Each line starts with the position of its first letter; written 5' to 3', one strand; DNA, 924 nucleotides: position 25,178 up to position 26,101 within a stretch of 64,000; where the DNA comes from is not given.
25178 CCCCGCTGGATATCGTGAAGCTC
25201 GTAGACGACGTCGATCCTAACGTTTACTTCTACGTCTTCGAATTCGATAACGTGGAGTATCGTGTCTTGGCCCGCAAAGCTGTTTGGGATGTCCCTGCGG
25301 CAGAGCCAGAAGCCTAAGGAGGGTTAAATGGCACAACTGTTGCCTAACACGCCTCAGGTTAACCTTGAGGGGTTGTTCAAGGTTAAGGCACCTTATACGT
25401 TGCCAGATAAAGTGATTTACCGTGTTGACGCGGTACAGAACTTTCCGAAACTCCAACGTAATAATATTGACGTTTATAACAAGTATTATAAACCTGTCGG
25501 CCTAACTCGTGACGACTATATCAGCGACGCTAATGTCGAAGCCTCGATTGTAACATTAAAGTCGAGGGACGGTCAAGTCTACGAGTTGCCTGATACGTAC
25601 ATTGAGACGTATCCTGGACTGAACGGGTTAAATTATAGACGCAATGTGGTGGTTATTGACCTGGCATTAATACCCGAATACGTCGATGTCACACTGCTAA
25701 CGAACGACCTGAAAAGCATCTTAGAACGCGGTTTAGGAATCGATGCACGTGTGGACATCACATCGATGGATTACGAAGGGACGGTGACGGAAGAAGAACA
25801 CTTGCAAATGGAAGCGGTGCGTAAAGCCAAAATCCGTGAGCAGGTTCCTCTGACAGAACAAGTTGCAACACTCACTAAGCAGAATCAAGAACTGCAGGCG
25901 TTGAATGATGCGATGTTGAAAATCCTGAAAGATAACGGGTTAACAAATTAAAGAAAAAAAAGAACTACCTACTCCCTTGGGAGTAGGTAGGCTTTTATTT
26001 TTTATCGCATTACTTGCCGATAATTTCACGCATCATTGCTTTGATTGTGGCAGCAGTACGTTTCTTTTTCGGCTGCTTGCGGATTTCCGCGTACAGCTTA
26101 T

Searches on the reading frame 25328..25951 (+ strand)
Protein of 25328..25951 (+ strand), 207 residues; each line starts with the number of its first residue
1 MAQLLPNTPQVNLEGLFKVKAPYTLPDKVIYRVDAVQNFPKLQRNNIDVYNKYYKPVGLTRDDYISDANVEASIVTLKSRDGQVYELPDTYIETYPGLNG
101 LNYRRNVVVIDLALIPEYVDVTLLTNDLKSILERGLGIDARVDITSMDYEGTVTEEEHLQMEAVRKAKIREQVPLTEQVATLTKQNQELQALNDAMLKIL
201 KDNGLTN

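Call 23: find_related_loci(query=window:25328-25951:+, collection=viral_contigs, flank=3000)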
Query window:25328-25951:+ (207 aa) in viral_contigs; peptide patterns used: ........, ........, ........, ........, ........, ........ (x = any residue, [..] = any of these).
22 stretches matched a pattern; 4 encode a relative of the query (tblastn E <= 1e-3); 4 distinct loci.
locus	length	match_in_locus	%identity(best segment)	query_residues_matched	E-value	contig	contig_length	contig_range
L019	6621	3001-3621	100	1-207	1e-136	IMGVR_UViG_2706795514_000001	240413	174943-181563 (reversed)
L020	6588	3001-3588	49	5-200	4e-68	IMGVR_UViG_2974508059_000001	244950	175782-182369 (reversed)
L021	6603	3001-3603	48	5-205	1e-67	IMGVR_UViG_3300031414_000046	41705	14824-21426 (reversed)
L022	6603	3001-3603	48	5-205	1e-67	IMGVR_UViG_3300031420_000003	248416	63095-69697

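Call 48: search_protein_families(library=pfam, proteins=[window:25328-25951:+], max_evalue=0.01)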
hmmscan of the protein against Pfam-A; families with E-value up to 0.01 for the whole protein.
window:25328-25951:+ (207 aa): 2 families
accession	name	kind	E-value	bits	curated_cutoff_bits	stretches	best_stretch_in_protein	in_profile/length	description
PF23824.1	DUF7194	-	2.5e-71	239.8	27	1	6-205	4-203/204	Family of unknown function (DUF7194)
PF15905.10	HMMR_N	-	0.002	18.1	30.1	1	154-195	100-141/330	Hyaluronan mediated motility receptor N-terminal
